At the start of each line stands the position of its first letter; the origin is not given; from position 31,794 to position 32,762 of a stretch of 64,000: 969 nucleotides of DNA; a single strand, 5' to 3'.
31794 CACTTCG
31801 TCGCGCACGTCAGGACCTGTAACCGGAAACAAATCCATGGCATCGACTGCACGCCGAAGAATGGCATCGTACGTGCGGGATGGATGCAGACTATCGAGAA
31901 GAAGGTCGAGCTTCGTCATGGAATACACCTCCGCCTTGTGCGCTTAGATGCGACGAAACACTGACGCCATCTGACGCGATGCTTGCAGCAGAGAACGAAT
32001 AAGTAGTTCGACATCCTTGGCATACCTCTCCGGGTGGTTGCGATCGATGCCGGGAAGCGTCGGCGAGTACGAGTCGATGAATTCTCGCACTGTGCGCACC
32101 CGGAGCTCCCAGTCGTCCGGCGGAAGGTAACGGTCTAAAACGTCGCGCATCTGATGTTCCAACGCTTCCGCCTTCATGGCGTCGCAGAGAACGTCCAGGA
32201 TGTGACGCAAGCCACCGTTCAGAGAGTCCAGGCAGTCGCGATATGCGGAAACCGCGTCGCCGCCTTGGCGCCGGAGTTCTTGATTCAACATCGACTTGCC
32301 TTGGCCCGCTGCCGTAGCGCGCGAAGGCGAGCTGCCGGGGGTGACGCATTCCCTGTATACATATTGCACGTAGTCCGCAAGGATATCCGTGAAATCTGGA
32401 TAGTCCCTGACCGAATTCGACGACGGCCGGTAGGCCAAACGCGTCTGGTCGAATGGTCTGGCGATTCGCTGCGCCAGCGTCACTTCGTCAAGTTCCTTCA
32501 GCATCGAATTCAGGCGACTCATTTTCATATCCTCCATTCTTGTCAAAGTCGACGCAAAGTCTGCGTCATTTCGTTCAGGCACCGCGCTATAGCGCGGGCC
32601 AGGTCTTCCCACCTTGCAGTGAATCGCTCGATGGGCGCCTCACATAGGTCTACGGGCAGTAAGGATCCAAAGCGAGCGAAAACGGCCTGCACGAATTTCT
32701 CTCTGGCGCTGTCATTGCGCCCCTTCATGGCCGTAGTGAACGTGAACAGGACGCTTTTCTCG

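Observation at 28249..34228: One ~190-aa helical domain present four times: two stand-alone copies, one fused to a Lon-like protease, one divergent copy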

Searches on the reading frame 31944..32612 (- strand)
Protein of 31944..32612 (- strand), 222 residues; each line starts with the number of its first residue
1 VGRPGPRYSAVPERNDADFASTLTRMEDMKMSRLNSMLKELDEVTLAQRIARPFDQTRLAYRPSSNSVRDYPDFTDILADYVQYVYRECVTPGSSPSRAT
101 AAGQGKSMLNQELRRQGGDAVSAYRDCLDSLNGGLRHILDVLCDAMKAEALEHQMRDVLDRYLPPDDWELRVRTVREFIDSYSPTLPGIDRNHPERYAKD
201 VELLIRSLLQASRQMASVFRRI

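Call 9: search_protein_families(library=pfam, max_evalue=0.1, proteins=[window:31944-32612:-])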
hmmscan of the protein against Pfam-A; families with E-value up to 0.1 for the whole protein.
window:31944-32612:- (222 aa): 0 families

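Call 10: search_protein_families(library=padloc, max_evalue=0.1, proteins=[window:31944-32612:-])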
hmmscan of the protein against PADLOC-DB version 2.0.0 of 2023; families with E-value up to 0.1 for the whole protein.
window:31944-32612:- (222 aa): 0 families

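Call 13: search_protein_families(library=ncbifam, max_evalue=0.1, proteins=[window:31944-32612:-])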
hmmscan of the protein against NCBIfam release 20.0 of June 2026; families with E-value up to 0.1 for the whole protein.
window:31944-32612:- (222 aa): 0 families

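Call 25: find_homologous_proteins(query=A2, max_evalue=0.001)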
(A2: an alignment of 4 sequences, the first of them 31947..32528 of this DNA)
Query A2 (4 sequences) (194 aa, profile of the alignment): 14 proteins with E <= 0.001 among 8000 candidates.
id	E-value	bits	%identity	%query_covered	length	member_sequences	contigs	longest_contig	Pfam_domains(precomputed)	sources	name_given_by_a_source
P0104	1.7e-77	278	100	99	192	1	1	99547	-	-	-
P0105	6.4e-77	276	25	47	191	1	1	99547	-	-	-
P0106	5.1e-75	270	-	-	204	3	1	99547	-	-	-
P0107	3.4e-69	251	88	99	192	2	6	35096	-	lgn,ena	-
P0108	1.4e-66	242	-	-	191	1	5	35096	-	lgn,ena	-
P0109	2.4e-57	212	74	99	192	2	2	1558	-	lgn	-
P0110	4.9e-53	198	24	47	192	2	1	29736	-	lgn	-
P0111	1.5e-49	186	-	-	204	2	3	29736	-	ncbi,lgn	-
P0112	3.8e-40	156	56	99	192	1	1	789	-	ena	-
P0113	8.3e-40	155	51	99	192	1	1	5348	-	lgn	-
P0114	9.2e-36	141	49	97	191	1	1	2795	-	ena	-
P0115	2.0e-31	127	45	99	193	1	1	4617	-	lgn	-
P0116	5.7e-26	109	35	99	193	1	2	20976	-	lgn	-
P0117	6.1e-21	93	19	89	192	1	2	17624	-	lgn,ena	-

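Call 28: find_homologous_proteins(query=A3, max_evalue=0.001)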
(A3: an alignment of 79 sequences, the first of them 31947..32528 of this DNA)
Query A3 (79 sequences) (194 aa, profile of the alignment): 49 proteins with E <= 0.001 among 5309 candidates.
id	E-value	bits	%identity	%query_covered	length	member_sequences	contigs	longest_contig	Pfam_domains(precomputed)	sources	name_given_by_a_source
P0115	3.3e-69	250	45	99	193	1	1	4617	-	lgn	-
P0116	1.8e-61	225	35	99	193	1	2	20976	-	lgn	-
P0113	8.0e-58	213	51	99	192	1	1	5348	-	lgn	-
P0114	1.1e-55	206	49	97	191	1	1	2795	-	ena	-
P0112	2.6e-55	205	56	99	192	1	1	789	-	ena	-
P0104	1.4e-53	199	100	99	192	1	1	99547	-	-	-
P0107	2.9e-52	195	88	99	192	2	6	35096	-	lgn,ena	-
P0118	2.7e-50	189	24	81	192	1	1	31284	-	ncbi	-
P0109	3.7e-50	188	74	99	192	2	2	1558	-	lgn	-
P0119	1.5e-49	186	23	80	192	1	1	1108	-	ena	-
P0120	1.8e-49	186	20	80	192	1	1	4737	-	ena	-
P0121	5.0e-49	184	20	80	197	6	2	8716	-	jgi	jgi:hypothetical protein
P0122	6.2e-49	184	20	53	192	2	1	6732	-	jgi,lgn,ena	-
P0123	6.6e-49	184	21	69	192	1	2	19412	-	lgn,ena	-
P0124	8.7e-49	184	83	3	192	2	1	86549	-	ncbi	-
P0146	5.2e-44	168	18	29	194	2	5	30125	-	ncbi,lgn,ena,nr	ncbi:MAG: hypothetical protein H8D56_26860 [Planctomycetes bacterium]|nr:hypothetical protein [Planc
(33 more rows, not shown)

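Call 39: predict_structure(alignment_id=A4)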
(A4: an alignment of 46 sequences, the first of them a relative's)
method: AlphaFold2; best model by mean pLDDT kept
length: 192 residues; sequences in the alignment: 46
mean_pLDDT: 89.9   pTM: 0.84
mean pLDDT of the five models: 89.9, 89.8, 89.2, 88.9, 87.4
residues with pLDDT >= 90: 136; 70-90: 47; 50-70: 6; < 50: 3
segments of 3 or more residues with pLDDT < 50: 190-192
pLDDT, mean of each block of 10 residues (from residue 1): 86 89 93 92 97 93 87 97 92 95 93 94 93 92 93 81 92 90 68 38
secondary structure, 60 per line:
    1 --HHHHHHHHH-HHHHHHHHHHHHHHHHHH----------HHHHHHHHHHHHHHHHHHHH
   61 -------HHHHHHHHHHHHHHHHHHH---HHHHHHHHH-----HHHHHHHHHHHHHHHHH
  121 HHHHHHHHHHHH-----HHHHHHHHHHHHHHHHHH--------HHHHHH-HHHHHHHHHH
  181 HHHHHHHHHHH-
elements in order: H3-11 H13-30 H41-60 H68-86 H90-98 H104-132 H138-155 H164-169 H171-191

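Call 41: fold_search(model_id=the predicted structure, library=pdb)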
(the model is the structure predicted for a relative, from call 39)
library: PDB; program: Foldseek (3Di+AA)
matches with E <= 10: 92; with E <= 0.001: 0
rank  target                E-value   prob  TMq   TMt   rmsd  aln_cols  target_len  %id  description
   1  7nkq_d                1.5e+00  0.07  0.18  0.13  19.8       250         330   13  Mycobacterium smegmatis ATP synthase b-delta state 3 (released 2021-10-27)
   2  2nxx_E                1.8e+00  0.09  0.23  0.21  13.4       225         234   15  Crystal Structure of the Ligand-Binding Domains of the T.castaneum (Coleoptera) Heterodimer EcrUSP Bound to Ponasteron (released 2007-10-02)
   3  6tzt_C                1.9e+00  0.06  0.17  0.13  14.6       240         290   14  Crystal structure of human alpha/epsilon-COP of the COPI vesicular coat bound to alpha-COP STM2 (released 2019-11-13)
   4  1t2b_A                2.0e+00  0.08  0.22  0.14  18.1       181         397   11  Crystal Structure of cytochrome P450cin complexed with its substrate 1,8-cineole (released 2005-04-26)
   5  4lht_A                2.1e+00  0.08  0.23  0.14  17.7       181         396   12  Crystal Structure of P450cin Y81F mutant, crystallized in 3 mM 1,8-cineole (released 2013-07-24)
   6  5m4y_E                2.3e+00  0.06  0.18  0.19  20.8       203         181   12  Crystal structure of the Sec3/Sso2 complex at 2.20 angstrom resolution (released 2017-02-08)
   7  5m4y_C                2.5e+00  0.05  0.16  0.17  19.9       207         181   12  Crystal structure of the Sec3/Sso2 complex at 2.20 angstrom resolution (released 2017-02-08)
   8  2jjo                  2.5e+00  0.05  0.20  0.13  18.8       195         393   14  Structure of cytochrome P450 EryK in complex with its natural substrate erD (released 2009-07-14)
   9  5nl1_B                2.9e+00  0.06  0.20  0.24  22.4       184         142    9  Shigella IpaA-VBS3/TBS in complex with the Talin VBS1 domain 488-512 (released 2018-05-16)
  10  8k9z_C                2.9e+00  0.05  0.17  0.10  18.5       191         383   16  Crystal structure of Vibrio vulnificus RID-dependent transforming NADase domain (RDTND)/calmodulin-binding domain of R (released 2024-07-10)
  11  6nhj_2                3.1e+00  0.06  0.20  0.21  17.0       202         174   13  Atomic structures and deletion mutant reveal different capsid-binding patterns and functional significance of tegument (released 2019-03-06)
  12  2xse                  3.1e+00  0.03  0.14  0.16  18.9       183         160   12  The structural basis for recognition of J-base containing DNA by a novel DNA-binding domain in JBP1 (released 2011-03-30)
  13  4l6g_A                3.2e+00  0.06  0.24  0.14  17.8       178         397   11  Crystal Structure of P450cin Y81F mutant, crystallized in 7 mM 1,8-cineole (released 2013-07-24)
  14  1t98_A                3.2e+00  0.04  0.17  0.13  17.7       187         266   12  Crystal Structure of MukF(1-287) (released 2005-05-24)
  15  7cgp_A                3.5e+00  0.08  0.19  0.24  14.3       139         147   10  Cryo-EM structure of the human mitochondrial translocase TIM22 complex at 3.7 angstrom. (released 2020-10-14)
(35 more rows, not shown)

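Call 42: search_protein_representatives(alignment_id=A4)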
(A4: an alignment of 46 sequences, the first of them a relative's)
Query: 46 sequences, 194 profile positions. Proteins with E-value up to 0.001 (for the whole library): 1910; up to 1e-10: 1378; up to 1e-30: 303. The best 150 are listed.
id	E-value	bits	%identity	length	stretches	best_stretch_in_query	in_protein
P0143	2.5e-73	262.1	-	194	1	1-193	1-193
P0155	6.5e-72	257.5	-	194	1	1-193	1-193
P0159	2.7e-69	248.9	-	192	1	1-192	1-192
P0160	4.4e-66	238.4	-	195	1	1-193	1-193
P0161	6.5e-66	237.9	-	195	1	1-192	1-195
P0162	6.9e-66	237.8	-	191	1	1-192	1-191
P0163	9.4e-65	234.1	-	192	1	1-192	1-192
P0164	1.1e-63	230.6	-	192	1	1-192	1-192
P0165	1.1e-62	227.4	-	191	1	2-190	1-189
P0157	1.8e-62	226.7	-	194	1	1-193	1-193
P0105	4.5e-62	225.4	-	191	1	2-193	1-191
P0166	9.5e-62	224.3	-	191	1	2-189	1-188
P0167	2.4e-61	223.0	-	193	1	1-193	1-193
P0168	6.8e-61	221.5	-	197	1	2-190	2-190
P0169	3.0e-60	219.4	-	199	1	3-192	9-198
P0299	2.1e-39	151.4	-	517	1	3-193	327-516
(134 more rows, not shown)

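Call 43: search_protein_families(library=phrogs, max_evalue=0.01, proteins=[window:31944-32612:-])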
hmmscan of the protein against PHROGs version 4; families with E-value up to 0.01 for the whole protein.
window:31944-32612:- (222 aa): 0 families

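Call 44: search_protein_families(library=pfam, max_evalue=0.001, proteins=[P0299])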
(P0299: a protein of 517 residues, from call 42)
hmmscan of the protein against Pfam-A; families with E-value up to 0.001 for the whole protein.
P0299 (517 aa): 0 families

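Call 50: fold_search(model_id=the predicted structure, library=viral)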
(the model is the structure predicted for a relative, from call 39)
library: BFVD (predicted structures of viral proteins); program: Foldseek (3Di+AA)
matches with E <= 10: 115; with E <= 0.001: 0
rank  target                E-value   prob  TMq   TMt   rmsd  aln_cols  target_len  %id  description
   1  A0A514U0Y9            4.8e-01  0.11  0.19  0.16  16.0       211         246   15  Uncharacterized protein [Gordonia phage Phendrix]
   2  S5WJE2                8.3e-01  0.10  0.18  0.17  13.2       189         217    9  (no name in the UniProt tables at hand)
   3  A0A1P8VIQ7            1.3e+00  0.08  0.18  0.04  21.8       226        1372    8  Virion protein [Murid betaherpesvirus 3]
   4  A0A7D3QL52            1.3e+00  0.07  0.18  0.11  16.3       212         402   12  ORF48 [Human herpesvirus 8]
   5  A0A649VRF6            1.7e+00  0.06  0.15  0.18  19.2       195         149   11  Membrane protein [Corynebacterium phage EmiRose]
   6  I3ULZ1                1.8e+00  0.04  0.16  0.13  18.2       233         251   13  Uncharacterized protein (Fragment) [Synechococcus phage S-CBP3]
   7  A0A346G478            1.9e+00  0.07  0.17  0.08  15.8       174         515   11  (no name in the UniProt tables at hand)
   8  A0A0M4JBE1            1.9e+00  0.03  0.14  0.07  19.0       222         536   10  (no name in the UniProt tables at hand)
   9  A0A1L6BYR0            2.0e+00  0.05  0.13  0.14  16.0       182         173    9  Membrane protein [Mycobacterium phage MrMagoo]
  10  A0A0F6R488            2.1e+00  0.08  0.22  0.09  18.8       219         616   12  A32 [Rat cytomegalovirus ALL-03]
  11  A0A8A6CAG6            2.1e+00  0.04  0.17  0.16  20.0       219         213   10  (no name in the UniProt tables at hand)
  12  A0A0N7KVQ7            2.2e+00  0.11  0.23  0.26  15.9       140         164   12  (no name in the UniProt tables at hand)
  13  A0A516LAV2            2.2e+00  0.08  0.19  0.21  13.1       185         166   14  (no name in the UniProt tables at hand)
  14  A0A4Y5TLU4            2.4e+00  0.04  0.15  0.10  20.0       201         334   13  (no name in the UniProt tables at hand)
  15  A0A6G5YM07            2.5e+00  0.04  0.17  0.07  32.5       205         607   12  (no name in the UniProt tables at hand)
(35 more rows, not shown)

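Call 57: search_solved_structures(query=A3, max_evalue=10, show_alignments=1)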
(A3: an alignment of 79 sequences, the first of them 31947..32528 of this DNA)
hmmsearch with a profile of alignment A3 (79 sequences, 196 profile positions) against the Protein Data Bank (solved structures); distinct sequences matched with E-value up to 10: 11.
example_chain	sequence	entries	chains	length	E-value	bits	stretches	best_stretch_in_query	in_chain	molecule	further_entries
7all_AAA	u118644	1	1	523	0.034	16.9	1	79-136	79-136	Arylsulfatase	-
6w1w_A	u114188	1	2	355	0.33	13.7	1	46-88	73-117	motility-associated killing factor MakB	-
6t8d_X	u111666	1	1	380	0.37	13.5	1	46-88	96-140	MakB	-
9b86_A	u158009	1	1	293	0.38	13.4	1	41-95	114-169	Heme-binding protein FetB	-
3u10_A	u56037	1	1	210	0.66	12.7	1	23-60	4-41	Potassium/sodium hyperpolarization-activated cyclic nucleotide-gated channel 2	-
2yk0_A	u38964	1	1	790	1.1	12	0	102-129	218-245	ERYTHROCYTE MEMBRANE PROTEIN 1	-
1gyj_A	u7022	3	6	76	1.1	11.9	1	159-191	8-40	HYPOTHETICAL PROTEIN YDCE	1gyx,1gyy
4l9m_A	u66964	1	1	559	1.2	11.9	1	14-53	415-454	RAS guanyl-releasing protein 1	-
7d6v_B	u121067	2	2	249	1.8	11.2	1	32-73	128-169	Fumarate reductase iron-sulfur subunit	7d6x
9jzy_A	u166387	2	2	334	2.1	11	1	13-41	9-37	Phosphoribosylformylglycinamidine cyclo-ligase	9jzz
6z0c_A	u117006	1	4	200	7.7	9.2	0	170-195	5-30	Maquette-3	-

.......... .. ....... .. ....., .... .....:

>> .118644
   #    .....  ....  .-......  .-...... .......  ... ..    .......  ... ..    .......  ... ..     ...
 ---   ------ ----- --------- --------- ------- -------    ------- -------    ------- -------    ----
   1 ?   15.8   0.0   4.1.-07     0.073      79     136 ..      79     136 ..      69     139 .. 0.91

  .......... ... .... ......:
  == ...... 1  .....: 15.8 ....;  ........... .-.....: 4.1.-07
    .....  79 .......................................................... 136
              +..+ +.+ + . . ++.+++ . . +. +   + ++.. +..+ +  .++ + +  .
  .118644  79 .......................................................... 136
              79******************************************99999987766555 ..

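Call 74: search_dna_similar(query=P0104, collection=plasmids, mode=protein, max_evalue=0.01, max_rows=10)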
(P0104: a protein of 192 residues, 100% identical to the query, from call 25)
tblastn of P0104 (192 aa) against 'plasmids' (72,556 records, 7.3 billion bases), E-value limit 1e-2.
No match.

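Call 75: search_dna_similar(query=P0104, collection=phages, mode=protein, max_evalue=0.01, max_rows=10)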
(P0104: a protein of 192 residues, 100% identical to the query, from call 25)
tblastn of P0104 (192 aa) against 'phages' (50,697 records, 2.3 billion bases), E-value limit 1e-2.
No match.

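Call 89: find_encoding_contigs(protein=P0146, flank=10000, max_places=3)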
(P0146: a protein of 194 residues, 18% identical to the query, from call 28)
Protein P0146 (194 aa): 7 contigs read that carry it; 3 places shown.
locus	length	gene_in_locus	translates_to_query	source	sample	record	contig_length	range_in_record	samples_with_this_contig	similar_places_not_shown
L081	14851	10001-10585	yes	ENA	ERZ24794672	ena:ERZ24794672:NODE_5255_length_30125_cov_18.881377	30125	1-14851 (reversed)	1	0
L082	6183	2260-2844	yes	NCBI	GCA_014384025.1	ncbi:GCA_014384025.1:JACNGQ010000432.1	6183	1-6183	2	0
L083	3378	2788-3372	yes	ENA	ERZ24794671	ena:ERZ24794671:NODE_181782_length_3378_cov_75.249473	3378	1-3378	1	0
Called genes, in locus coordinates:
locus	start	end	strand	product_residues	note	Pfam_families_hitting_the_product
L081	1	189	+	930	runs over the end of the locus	-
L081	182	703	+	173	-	-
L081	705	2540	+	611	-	-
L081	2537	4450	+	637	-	PF25171:Beta-prop_WDR36-Utp21_1st (faint), PF25174:Beta-prop_THOC3 (weak)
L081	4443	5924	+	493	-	PF00069:Pkinase, PF00515:TPR_1 (faint), PF07719:TPR_2 (faint)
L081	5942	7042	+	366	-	-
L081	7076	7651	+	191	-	-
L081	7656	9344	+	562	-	-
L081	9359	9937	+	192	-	-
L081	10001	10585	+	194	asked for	-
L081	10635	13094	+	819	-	PF01935:DUF87, PF10412:TrwB_AAD_bind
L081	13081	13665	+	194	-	-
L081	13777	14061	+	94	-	-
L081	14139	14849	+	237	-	?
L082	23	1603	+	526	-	-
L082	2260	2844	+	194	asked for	-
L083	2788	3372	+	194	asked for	-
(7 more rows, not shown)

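Call 97: search_protein_families(library=pfam, alignment_id=A3, max_evalue=0.1)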
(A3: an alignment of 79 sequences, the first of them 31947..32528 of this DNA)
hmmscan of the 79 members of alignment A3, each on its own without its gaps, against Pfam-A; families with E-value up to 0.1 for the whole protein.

A. member 1, window:31947-32528:- (194 aa): 0 families

B. families by the number of members that match (of 79 scanned): 30 families (the first 25 are shown)
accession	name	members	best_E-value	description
PF02854.25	MIF4G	2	0.059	MIF4G domain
PF11898.13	DUF3418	1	0.003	Domain of unknown function (DUF3418)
PF04672.18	Methyltransf_19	1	0.0039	S-adenosyl methyltransferase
PF02901.20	PFL-like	1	0.0075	Pyruvate formate lyase-like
PF09385.16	HisK_N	1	0.008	Histidine kinase N terminal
PF18529.7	MIX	1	0.0093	Mitochondrial membrane-anchored proteins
PF03588.20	Leu_Phe_trans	1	0.016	Leucyl/phenylalanyl-tRNA protein transferase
PF18539.7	DUF5625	1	0.018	Domain of unknown function (DUF5625)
PF07340.17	Herpes_IE1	1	0.026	Cytomegalovirus IE1 protein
PF25716.1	BPP1_LPA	1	0.026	Late promoter-activating protein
PF25657.1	Rota_VP6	1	0.033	Rotavirus intermediate capsid protein VP6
PF11176.13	Tma16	1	0.036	Translation machinery-associated protein 16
PF09127.17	Leuk-A4-hydro_C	1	0.037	Leukotriene A4 hydrolase, C-terminal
PF07015.17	VirC1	1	0.043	VirC1 protein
PF13191.12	AAA_16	1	0.044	AAA ATPase domain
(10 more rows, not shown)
